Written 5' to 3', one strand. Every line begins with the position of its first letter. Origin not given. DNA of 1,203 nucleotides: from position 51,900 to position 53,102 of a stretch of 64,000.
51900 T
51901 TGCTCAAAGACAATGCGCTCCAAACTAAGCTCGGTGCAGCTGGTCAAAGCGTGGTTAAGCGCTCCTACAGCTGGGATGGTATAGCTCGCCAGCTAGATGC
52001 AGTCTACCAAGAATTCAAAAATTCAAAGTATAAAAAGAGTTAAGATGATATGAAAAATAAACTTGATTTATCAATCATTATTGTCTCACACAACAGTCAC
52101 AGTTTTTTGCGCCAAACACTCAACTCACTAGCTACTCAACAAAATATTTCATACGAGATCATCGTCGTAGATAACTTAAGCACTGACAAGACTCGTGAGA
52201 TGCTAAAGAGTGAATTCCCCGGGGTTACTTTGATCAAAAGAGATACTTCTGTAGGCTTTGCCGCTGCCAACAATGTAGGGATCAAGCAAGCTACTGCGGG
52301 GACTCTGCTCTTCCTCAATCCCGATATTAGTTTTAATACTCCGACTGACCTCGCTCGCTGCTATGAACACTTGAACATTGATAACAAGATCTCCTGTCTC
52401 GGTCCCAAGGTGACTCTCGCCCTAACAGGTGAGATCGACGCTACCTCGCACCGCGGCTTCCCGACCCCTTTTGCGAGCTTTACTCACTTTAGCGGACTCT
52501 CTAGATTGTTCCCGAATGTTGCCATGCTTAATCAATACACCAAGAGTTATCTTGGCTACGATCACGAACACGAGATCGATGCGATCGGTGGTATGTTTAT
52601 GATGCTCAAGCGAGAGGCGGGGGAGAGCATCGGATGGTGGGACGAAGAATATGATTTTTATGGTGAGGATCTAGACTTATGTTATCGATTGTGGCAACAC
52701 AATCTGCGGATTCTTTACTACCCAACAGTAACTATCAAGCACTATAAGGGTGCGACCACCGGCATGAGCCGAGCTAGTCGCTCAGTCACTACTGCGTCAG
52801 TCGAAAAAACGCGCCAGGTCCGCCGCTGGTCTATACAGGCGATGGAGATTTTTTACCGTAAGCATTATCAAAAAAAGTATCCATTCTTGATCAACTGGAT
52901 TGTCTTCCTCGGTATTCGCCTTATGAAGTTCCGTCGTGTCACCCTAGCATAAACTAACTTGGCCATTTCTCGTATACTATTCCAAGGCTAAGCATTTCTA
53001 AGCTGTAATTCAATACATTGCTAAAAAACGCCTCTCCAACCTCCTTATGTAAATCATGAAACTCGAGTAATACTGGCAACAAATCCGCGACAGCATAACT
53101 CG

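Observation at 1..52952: About 53 kb single-strand array of roughly 48 translationally coupled glycan-assembly genes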

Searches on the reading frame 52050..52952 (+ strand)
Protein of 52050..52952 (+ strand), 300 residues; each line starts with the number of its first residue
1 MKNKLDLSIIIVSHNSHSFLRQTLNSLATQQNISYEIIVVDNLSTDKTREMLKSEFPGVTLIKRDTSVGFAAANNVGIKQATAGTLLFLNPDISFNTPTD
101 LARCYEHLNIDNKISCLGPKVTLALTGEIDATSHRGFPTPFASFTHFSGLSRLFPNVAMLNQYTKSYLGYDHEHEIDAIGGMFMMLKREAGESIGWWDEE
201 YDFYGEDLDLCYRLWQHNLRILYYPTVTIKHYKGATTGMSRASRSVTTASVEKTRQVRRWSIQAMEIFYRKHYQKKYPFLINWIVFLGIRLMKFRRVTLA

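Call 8: search_protein_families(library=pfam, proteins=[window:52050-52952:+])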
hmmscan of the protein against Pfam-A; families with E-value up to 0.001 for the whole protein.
window:52050-52952:+ (300 aa): 5 families
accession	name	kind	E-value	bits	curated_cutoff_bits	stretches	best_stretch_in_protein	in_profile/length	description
PF00535.33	Glycos_transf_2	-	2.3e-21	76.9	23.3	1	8-147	1-132/168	Glycosyl transferase family 2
PF13641.12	Glyco_tranf_2_3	-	5.3e-14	53.2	27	1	7-237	3-217/230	Glycosyltransferase like family 2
PF13632.12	Glyco_trans_2_3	-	8.5e-07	29.4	27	1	178-274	71-154/198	Glycosyl transferase family group 2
PF10111.15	Glyco_tranf_2_2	-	5.9e-06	26.4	27.3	1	10-109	5-110/276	Glycosyltransferase like family 2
PF13712.12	Glyco_tranf_2_5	-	3.8e-05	24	27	0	69-222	40-178/210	Glycosyltransferase like family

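Call 96: search_protein_families(library=ncbifam, max_evalue=1e-8, proteins=[window:52050-52952:+])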
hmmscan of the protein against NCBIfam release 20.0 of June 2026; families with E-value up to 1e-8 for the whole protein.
window:52050-52952:+ (300 aa): 8 families
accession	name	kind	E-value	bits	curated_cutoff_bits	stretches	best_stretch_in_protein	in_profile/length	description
TIGR03965.1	mycofact_glyco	equivalog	8.4e-17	61.2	280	1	6-95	75-167/467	mycofactocin biosynthesis glycosyltransferase MftF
NF041875.1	EPS_EpsD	equivalog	1.8e-14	53.9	370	1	7-118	1-114/325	exopolysaccharide biosynthesis glycosyltransferase EpsD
TIGR04283.1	glyco_like_mftF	equivalog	4.1e-13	49.4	182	1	7-97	1-87/221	TIGR04283 family arsenosugar biosynthesis glycosyltransferase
NF007482.0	PRK10073.1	equivalog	5.7e-13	48.6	423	1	2-92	3-95/334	glycosyltransferase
TIGR03937.1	PgaC_IcaA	equivalog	6.7e-13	48.4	422.3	0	6-93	46-136/407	poly-beta-1,6-N-acetyl-D-glucosamine synthase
NF047683.1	TeichurnBiosyTuaG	equivalog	4.6e-11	42.8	400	1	3-95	4-99/252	teichuronic acid biosynthesis protein TuaG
NF038302.1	EPS_HpsE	equivalog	5.9e-10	38.6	300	0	5-120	1-123/307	hormogonium polysaccharide biosynthesis glycosyltransferase HpsE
TIGR01556.1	rhamnosyltran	subfamily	1.2e-09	37.8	200.55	0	20-262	10-228/281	rhamnosyltransferase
